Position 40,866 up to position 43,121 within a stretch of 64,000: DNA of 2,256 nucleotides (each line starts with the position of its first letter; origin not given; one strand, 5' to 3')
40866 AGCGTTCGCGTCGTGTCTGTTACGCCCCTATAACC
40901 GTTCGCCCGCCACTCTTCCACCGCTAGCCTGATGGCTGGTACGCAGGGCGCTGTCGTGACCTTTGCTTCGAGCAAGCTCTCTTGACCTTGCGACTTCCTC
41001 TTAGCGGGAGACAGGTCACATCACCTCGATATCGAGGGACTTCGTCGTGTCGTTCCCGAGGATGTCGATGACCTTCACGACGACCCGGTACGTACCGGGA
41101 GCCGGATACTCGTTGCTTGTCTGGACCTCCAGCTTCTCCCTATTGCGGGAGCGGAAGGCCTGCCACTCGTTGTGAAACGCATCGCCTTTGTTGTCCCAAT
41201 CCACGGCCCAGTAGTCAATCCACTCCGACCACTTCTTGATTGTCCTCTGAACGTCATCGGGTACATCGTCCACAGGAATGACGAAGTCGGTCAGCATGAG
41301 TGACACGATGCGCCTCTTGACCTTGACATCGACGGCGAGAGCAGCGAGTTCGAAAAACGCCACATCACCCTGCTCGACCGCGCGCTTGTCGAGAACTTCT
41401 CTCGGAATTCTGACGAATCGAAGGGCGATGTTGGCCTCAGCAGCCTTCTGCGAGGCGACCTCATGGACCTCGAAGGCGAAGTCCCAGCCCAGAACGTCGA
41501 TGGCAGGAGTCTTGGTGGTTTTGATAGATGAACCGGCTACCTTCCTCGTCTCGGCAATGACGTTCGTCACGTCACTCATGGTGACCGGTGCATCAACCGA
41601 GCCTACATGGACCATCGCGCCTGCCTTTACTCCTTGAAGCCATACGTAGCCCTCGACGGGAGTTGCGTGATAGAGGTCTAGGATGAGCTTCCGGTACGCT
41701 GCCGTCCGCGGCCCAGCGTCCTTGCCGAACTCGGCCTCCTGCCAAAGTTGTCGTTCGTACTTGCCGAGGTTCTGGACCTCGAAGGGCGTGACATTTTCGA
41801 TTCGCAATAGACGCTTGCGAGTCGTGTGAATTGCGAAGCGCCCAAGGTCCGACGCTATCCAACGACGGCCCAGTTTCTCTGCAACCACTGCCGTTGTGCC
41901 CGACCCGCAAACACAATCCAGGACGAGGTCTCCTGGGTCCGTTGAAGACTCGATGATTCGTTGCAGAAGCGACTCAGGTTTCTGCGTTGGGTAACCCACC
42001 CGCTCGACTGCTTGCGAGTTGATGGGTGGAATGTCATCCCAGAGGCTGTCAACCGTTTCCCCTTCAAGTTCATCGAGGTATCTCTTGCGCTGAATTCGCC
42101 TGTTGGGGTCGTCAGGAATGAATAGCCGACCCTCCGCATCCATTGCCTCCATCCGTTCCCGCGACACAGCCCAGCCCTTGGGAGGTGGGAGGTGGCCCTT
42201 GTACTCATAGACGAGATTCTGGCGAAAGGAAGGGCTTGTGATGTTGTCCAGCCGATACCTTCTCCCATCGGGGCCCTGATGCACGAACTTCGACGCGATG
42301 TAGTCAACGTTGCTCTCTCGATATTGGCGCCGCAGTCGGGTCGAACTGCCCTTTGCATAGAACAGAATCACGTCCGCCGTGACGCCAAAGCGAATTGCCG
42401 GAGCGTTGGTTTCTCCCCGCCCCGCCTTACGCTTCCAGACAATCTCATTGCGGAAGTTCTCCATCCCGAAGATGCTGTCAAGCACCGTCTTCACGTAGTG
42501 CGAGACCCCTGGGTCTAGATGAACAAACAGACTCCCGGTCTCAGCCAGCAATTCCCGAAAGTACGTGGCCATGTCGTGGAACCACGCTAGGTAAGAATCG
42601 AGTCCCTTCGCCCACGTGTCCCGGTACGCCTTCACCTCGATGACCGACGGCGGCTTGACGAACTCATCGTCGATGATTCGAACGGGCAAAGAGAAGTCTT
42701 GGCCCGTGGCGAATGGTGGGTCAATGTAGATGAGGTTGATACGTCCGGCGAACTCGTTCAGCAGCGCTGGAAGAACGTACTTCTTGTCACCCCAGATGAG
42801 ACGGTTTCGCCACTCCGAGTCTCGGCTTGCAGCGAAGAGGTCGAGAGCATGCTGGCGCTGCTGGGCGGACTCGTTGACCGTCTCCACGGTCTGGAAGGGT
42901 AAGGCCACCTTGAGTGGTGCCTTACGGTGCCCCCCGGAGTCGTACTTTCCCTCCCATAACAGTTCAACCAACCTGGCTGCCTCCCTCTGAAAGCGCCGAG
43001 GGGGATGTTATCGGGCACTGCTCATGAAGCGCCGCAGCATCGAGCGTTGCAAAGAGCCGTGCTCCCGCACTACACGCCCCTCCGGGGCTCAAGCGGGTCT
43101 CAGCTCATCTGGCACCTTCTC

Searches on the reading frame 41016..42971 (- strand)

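Call 13: search_protein_families(library=pfam, proteins=[window:41016-42971:-], max_evalue=0.01)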
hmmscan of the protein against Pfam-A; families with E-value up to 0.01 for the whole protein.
window:41016-42971:- (651 aa): 2 families
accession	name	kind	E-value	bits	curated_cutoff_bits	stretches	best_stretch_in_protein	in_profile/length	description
PF01555.25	N6_N4_Mtase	-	4e-37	128.7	26.7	1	78-381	1-216/221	DNA methylase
PF13649.12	Methyltransf_25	-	0.0022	19.1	27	0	350-390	1-43/97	Methyltransferase domain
